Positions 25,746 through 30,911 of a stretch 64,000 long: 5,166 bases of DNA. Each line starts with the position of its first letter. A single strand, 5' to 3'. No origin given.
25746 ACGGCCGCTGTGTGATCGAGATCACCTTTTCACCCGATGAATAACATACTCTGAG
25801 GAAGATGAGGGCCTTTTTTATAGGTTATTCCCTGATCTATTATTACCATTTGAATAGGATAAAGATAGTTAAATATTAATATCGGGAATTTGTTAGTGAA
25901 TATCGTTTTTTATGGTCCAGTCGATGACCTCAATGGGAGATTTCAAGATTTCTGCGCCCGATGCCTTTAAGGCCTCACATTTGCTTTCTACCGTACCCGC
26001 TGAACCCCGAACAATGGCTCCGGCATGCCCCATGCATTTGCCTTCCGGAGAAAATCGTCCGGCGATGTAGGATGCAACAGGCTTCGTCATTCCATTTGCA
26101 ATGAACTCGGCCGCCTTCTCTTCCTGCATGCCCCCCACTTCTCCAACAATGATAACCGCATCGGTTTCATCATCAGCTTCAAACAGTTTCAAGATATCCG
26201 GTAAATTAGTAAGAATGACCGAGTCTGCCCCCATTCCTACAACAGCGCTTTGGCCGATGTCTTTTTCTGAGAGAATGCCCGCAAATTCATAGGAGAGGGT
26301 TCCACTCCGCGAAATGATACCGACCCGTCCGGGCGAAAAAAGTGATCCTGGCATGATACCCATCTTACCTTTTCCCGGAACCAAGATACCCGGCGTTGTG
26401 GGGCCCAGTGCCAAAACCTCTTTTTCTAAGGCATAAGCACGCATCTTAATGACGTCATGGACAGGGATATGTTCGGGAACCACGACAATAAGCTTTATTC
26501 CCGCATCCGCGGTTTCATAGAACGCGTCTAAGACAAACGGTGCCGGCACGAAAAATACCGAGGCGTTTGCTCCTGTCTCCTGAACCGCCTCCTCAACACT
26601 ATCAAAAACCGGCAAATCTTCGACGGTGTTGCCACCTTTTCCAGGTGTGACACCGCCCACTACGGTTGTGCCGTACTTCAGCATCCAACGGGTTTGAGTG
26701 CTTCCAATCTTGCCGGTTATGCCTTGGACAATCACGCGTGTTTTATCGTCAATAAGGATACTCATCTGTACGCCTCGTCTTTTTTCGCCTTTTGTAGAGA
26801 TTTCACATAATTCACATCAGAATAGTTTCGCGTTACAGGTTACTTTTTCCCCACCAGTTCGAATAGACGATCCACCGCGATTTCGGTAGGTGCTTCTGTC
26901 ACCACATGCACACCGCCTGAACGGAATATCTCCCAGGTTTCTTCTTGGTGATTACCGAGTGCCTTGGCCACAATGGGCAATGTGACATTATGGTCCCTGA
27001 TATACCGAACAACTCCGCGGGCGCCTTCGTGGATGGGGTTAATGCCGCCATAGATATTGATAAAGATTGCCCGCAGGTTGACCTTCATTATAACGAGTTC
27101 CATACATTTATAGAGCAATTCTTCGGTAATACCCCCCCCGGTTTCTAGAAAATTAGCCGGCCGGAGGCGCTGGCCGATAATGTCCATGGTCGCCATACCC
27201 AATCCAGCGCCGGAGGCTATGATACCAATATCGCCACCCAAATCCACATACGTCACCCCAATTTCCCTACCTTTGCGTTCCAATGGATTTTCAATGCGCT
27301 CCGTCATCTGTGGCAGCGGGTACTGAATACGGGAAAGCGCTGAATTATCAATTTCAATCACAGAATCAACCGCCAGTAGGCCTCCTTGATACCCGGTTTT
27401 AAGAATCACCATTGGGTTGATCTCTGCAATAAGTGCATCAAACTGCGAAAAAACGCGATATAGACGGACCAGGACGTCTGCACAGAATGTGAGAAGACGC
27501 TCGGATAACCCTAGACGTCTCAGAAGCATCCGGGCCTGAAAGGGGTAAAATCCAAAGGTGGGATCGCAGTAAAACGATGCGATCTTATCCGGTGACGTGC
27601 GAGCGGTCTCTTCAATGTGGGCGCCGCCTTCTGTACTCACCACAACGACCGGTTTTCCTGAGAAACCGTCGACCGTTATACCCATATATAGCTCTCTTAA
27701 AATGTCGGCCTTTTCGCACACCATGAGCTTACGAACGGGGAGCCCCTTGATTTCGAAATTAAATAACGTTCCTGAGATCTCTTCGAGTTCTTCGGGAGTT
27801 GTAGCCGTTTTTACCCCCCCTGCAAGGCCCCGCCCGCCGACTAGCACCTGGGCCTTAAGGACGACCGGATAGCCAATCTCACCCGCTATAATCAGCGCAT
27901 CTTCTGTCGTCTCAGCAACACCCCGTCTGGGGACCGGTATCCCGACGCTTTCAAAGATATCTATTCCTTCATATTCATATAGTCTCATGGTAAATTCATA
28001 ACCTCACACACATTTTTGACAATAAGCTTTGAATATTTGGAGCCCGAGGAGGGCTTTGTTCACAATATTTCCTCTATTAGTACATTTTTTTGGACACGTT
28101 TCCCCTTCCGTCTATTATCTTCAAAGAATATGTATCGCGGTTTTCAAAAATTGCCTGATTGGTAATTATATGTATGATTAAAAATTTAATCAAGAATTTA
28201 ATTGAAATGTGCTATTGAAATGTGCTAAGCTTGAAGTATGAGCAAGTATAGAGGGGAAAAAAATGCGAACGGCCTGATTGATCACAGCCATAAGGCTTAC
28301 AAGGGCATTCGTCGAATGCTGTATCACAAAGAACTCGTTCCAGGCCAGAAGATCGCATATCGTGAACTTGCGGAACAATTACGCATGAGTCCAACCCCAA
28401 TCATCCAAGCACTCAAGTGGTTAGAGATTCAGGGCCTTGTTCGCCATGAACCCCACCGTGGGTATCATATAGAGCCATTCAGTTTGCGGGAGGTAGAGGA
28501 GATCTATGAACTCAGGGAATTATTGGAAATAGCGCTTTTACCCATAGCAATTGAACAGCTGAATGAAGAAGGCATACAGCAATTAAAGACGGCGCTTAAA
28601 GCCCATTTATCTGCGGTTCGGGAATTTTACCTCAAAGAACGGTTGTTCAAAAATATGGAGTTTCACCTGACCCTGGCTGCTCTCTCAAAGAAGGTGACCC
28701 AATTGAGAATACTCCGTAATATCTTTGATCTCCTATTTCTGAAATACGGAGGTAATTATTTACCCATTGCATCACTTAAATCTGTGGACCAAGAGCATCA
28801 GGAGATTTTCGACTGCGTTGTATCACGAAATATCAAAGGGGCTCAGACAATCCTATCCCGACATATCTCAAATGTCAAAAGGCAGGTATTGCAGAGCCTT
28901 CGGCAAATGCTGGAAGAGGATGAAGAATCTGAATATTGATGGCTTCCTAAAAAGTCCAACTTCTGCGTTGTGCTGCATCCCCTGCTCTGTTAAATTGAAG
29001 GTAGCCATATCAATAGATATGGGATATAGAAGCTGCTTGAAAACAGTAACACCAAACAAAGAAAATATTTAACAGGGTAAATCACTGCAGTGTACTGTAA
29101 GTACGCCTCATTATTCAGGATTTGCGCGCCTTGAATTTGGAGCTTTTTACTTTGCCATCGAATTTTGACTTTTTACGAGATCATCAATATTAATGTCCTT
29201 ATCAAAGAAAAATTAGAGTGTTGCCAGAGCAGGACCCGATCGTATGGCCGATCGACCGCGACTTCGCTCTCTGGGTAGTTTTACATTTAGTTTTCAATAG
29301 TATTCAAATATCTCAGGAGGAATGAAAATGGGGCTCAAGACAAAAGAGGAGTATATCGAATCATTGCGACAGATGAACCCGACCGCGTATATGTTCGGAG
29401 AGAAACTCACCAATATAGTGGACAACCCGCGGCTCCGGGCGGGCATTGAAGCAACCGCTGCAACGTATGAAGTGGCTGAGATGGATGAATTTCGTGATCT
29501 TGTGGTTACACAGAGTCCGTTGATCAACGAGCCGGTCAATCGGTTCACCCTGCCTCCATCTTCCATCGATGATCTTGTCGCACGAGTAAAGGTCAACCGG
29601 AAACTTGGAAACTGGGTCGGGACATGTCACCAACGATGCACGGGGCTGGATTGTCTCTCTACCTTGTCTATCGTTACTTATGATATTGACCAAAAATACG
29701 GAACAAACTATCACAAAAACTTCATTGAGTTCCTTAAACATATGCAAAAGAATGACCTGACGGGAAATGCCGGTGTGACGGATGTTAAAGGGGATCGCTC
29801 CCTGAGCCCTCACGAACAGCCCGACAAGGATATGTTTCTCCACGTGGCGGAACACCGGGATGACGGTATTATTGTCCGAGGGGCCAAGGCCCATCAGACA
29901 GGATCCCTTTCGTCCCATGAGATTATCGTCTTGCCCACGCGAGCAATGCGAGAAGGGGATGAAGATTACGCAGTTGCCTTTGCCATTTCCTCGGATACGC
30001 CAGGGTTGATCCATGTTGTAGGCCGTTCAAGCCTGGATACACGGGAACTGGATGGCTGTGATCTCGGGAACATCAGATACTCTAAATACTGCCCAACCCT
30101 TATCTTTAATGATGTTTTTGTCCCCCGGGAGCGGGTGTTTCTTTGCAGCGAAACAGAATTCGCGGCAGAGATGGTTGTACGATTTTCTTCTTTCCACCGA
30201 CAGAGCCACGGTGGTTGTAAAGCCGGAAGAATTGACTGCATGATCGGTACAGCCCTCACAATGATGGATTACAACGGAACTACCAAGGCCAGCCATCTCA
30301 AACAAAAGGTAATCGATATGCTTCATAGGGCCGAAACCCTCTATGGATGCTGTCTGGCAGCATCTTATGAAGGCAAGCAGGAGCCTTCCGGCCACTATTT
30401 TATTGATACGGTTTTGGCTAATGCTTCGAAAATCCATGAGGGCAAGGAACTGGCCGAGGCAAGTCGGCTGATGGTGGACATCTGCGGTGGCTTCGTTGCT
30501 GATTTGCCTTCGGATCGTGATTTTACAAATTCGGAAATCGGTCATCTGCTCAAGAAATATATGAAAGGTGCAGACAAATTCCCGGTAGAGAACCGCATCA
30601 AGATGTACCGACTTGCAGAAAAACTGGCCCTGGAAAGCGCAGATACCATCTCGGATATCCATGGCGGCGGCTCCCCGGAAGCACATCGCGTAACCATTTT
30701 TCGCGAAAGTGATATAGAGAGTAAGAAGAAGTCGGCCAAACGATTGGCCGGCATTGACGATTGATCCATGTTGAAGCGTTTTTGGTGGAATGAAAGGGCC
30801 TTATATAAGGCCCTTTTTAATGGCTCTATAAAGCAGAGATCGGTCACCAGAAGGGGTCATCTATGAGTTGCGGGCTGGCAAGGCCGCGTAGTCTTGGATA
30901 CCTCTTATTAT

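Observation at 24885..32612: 7.07-kb gene module bracketed by about 330-bp imperfect direct repeats, one of which is a 5' stub of fixX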

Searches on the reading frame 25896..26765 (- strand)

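Call 13: search_protein_families(library=pfam, proteins=[window:25896-26765:-], max_evalue=0.01)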
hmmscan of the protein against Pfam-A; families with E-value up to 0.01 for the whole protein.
window:25896-26765:- (290 aa): 4 families
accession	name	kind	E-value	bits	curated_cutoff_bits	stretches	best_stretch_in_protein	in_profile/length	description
PF02629.25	CoA_binding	-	6.8e-27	94.5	22.3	1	7-98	2-96/97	CoA binding domain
PF00549.24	Ligase_CoA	-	4.3e-16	59.7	24.5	1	151-270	1-126/128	CoA-ligase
PF13607.11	Succ_CoA_lig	-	5e-08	33.2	27.4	1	145-258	1-112/138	Succinyl-CoA ligase like flavodoxin domain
PF13380.12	CoA_binding_2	-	0.0062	17.4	22.8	0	18-126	13-112/116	CoA binding domain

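Call 97: search_protein_families(library=ncbifam, proteins=[window:25896-26765:-], max_evalue=0.00001)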
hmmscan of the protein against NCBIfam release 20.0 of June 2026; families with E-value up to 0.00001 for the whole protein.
window:25896-26765:- (290 aa): 5 families
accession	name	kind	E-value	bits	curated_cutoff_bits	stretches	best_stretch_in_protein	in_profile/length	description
TIGR01019.1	sucCoAalpha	subfamily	5.7e-110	367.2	353.2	1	3-282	1-280/286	succinate--CoA ligase subunit alpha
NF004230.0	PRK05678.1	equivalog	2.3e-109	365.1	336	1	1-281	1-281/291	succinate--CoA ligase subunit alpha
TIGR02717.1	AcCoA-syn-alpha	equivalog_domain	8.5e-16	57.6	567.15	1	18-280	20-280/447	acetate--CoA ligase alpha subunit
NF045494.1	AcCoALig_Archglob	equivalog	5.8e-10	38.2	1200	1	54-283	272-497/665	acetate--CoA ligase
NF045493.1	HydDutCoALig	equivalog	1.4e-07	30.5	1300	1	17-271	21-276/698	4-hydroxybutyrate--CoA ligase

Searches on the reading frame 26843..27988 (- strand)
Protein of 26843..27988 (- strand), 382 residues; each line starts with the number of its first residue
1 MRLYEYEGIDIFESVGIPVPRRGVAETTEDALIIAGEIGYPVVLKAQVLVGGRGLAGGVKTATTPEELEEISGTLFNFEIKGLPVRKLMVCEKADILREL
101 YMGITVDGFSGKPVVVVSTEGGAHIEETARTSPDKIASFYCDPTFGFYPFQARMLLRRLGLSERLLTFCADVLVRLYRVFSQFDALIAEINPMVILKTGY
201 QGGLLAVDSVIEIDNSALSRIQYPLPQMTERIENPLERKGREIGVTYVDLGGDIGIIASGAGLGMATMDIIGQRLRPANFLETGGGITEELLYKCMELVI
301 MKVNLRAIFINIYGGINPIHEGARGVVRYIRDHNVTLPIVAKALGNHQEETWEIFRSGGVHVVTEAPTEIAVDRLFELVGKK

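Call 13: search_protein_families(library=pfam, proteins=[window:26843-27988:-], max_evalue=0.01)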
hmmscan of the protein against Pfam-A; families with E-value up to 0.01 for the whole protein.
window:26843-27988:- (382 aa): 5 families
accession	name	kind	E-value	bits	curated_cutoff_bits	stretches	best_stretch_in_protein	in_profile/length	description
PF08442.15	ATP-grasp_2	-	1.2e-54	185.4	29.5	1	2-195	1-202/202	ATP-grasp domain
PF00549.24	Ligase_CoA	-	1.5e-10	41.8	24.5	1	258-365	2-117/128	CoA-ligase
PF13549.11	ATP-grasp_5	-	8.6e-09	35.5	27.6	1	3-128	10-138/221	ATP-grasp domain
PF02786.22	CPSase_L_D2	-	5.1e-06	26.6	19.8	1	15-72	12-67/211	Carbamoyl-phosphate synthase L chain, ATP binding domain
PF24948.1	Citrate_synth_N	-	0.0058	16.4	83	0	98-217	116-224/232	ATP-citrate synthase ATP-grasp domain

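Call 42: find_related_loci(query=window:26843-27988:-, collection=genome_contigs, flank=10000)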
Query window:26843-27988:- (382 aa) in genome_contigs; peptide patterns used: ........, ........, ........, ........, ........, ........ (x = any residue, [..] = any of these).
109 stretches matched a pattern; 79 encode a relative of the query (tblastn E <= 1e-3); 79 distinct loci.
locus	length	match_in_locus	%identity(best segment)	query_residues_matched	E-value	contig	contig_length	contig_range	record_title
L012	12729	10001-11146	91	1-382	0e+0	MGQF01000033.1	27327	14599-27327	MAG: Deltaproteobacteria bacterium RBG_13_52_11 RBG_13_scaffold_1879, whole genome shotgun sequence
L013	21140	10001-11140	90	1-380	0e+0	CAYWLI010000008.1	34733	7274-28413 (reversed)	MAG TPA_asm: uncultured Thermodesulfobacteriota bacterium isolate binchicken_co163_443 genome assembly, contig: NODE_168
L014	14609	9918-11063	90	1-382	0e+0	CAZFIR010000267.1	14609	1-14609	MAG TPA_asm: uncultured Thermodesulfobacteriota bacterium isolate SRP185410_co1_332 genome assembly, contig: k141_241458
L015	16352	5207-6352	84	1-382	0e+0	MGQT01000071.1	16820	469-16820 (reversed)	MAG: Deltaproteobacteria bacterium RBG_16_54_18 RBG_16_scaffold_36011, whole genome shotgun sequence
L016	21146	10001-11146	87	1-382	0e+0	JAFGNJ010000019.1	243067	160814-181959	MAG: Deltaproteobacteria bacterium isolate Zod_Metabat.542 k87_7441369, whole genome shotgun sequence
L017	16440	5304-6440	76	1-382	0e+0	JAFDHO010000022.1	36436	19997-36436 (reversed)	MAG: Deltaproteobacteria bacterium isolate Meg22_1214_Bin_272 Meg22_1214_Bin_272_scaffold_2563, whole genome shotgun seq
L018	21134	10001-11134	74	1-381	0e+0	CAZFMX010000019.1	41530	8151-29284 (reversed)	MAG TPA_asm: uncultured Desulfobacteraceae bacterium isolate binchicken_co178_257 genome assembly, contig: NODE_1499_len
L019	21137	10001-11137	74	1-382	0e+0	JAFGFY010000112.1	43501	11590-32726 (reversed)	MAG: Deltaproteobacteria bacterium isolate Zod_Metabat.1351 k87_3054343, whole genome shotgun sequence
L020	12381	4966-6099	74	1-381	0e+0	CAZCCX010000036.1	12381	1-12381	MAG TPA_asm: uncultured Desulfobacteraceae bacterium isolate binchicken_co89_617 genome assembly, contig: NODE_9963_leng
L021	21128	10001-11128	72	1-379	0e+0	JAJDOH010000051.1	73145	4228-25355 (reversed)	MAG: Deltaproteobacteria bacterium isolate MASpbin.1 k141_436690, whole genome shotgun sequence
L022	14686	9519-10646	72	1-379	0e+0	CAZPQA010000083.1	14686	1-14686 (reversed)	MAG TPA_asm: uncultured Desulfobacteraceae bacterium isolate SRP167671_co4_58 genome assembly, contig: NODE_2642_length_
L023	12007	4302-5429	72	1-379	0e+0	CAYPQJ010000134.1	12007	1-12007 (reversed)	MAG TPA_asm: uncultured Desulfobacteraceae bacterium isolate binchicken_co51_216 genome assembly, contig: NODE_1825_leng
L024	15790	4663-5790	71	1-379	0e+0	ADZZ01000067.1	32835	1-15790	Delta proteobacterium NaphS2 ctg_1101087565982, whole genome shotgun sequence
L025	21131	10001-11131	70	1-380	0e+0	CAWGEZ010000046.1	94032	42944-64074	MAG: uncultured delta proteobacterium isolate MFD02134.bin.2.205 genome assembly, contig: contig_66544, whole genome sho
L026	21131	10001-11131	70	1-380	0e+0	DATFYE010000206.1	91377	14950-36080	MAG TPA_asm: Syntrophorhabdales bacterium isolate SMAG_U9535 k141_210227, whole genome shotgun sequence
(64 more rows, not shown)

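Call 97: search_protein_families(library=ncbifam, proteins=[window:26843-27988:-], max_evalue=0.00001)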
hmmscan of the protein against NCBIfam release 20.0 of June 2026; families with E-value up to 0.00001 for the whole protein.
window:26843-27988:- (382 aa): 4 families
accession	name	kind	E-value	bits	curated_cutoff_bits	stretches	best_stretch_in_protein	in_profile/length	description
NF001913.0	PRK00696.1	equivalog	8.7e-96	321.3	370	1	1-380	1-386/388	ADP-forming succinate--CoA ligase subunit beta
TIGR01016.1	sucCoAbeta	subfamily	1.5e-93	313.8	375.55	1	1-374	1-380/386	succinate-CoA ligase subunit beta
NF010647.0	PRK14046.1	equivalog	3.5e-71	240.3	604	1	1-366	1-372/392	malate--CoA ligase subunit beta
NF045493.1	HydDutCoALig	equivalog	4.2e-06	25.6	1300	1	3-68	485-552/698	4-hydroxybutyrate--CoA ligase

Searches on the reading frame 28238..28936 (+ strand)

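Call 13: search_protein_families(library=pfam, proteins=[window:28238-28936:+], max_evalue=0.01)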
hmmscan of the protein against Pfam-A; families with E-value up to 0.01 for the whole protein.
window:28238-28936:+ (233 aa): 4 families
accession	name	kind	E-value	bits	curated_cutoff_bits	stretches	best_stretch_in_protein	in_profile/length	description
PF07729.17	FCD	-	2.1e-19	70.6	24.3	1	88-211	1-124/125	FCD domain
PF00392.27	GntR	-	4.9e-11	42.6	27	1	19-77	4-63/64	Bacterial regulatory proteins, gntR family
PF13412.12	HTH_24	-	0.00083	19.3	21.9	1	39-69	18-48/48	Winged helix-turn-helix DNA-binding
PF01325.25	Fe_dep_repress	-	0.003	18.2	26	0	38-75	22-59/60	Iron dependent repressor, N-terminal DNA binding domain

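Call 97: search_protein_families(library=ncbifam, proteins=[window:28238-28936:+], max_evalue=0.00001)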
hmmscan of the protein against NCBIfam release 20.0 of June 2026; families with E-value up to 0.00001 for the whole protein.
window:28238-28936:+ (233 aa): 5 families
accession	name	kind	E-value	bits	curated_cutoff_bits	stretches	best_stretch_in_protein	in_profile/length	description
TIGR03338.1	phnR_burk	equivalog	6.5e-25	88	271.5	1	24-214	20-210/212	phosphonate utilization associated transcriptional regulator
NF003011.0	PRK03837.1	subfamily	4.2e-11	42.9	260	1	84-216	102-232/241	transcriptional regulator NanR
NF008576.0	PRK11534.1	equivalog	7.1e-10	38.9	218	1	18-210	10-210/225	DNA-binding transcriptional regulator CsiR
NF008504.0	PRK11414.1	equivalog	3.7e-09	36.6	225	1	25-172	21-164/221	GntR family transcriptional regulator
NF007741.0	PRK10421.1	equivalog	4.8e-09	36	311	0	139-218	151-234/262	transcriptional regulator LldR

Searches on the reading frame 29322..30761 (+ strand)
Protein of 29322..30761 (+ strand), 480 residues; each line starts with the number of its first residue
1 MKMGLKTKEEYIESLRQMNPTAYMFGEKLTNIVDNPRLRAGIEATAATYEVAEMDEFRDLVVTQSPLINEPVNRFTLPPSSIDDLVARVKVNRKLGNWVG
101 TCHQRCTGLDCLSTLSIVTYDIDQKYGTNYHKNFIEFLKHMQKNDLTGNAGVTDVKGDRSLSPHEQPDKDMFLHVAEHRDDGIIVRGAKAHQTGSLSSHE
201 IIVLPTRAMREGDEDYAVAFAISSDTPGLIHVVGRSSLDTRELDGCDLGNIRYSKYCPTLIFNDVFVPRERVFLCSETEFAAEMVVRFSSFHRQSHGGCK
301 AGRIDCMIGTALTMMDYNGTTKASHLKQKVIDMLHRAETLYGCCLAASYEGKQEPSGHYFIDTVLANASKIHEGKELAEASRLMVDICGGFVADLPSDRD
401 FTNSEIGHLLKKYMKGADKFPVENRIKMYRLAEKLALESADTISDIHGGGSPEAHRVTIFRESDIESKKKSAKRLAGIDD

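Call 13: search_protein_families(library=pfam, proteins=[window:29322-30761:+], max_evalue=0.01)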
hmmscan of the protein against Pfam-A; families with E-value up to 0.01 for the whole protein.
window:29322-30761:+ (480 aa): 2 families
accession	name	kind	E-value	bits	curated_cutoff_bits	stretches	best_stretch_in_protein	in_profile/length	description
PF11794.13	HpaB_N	-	1.4e-88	297.5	35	1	7-274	1-270/270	4-hydroxyphenylacetate 3-hydroxylase N terminal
PF03241.18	HpaB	-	1.2e-61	207.9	25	1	282-477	2-202/202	4-hydroxyphenylacetate 3-hydroxylase C terminal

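Call 97: search_protein_families(library=ncbifam, proteins=[window:29322-30761:+], max_evalue=0.00001)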
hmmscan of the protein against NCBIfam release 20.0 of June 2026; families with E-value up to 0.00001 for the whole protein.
window:29322-30761:+ (480 aa): 2 families
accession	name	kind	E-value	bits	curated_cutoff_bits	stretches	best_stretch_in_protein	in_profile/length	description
TIGR02309.1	HpaB-1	equivalog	2.9e-46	158.6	480.2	1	6-439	2-434/477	4-hydroxyphenylacetate 3-monooxygenase, oxygenase component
TIGR02310.1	HpaB-2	equivalog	4.1e-17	62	885.2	1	7-432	14-441/519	4-hydroxyphenylacetate 3-monooxygenase, oxygenase component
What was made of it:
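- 25884..30824 (.): Conserved cluster: sucD (25893-26765, -), sucC (26840-27988, -), gntR (28238-28939, +), HpaB/AbfD-family gene (29322-30764, +). Families in calls 13, 97.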
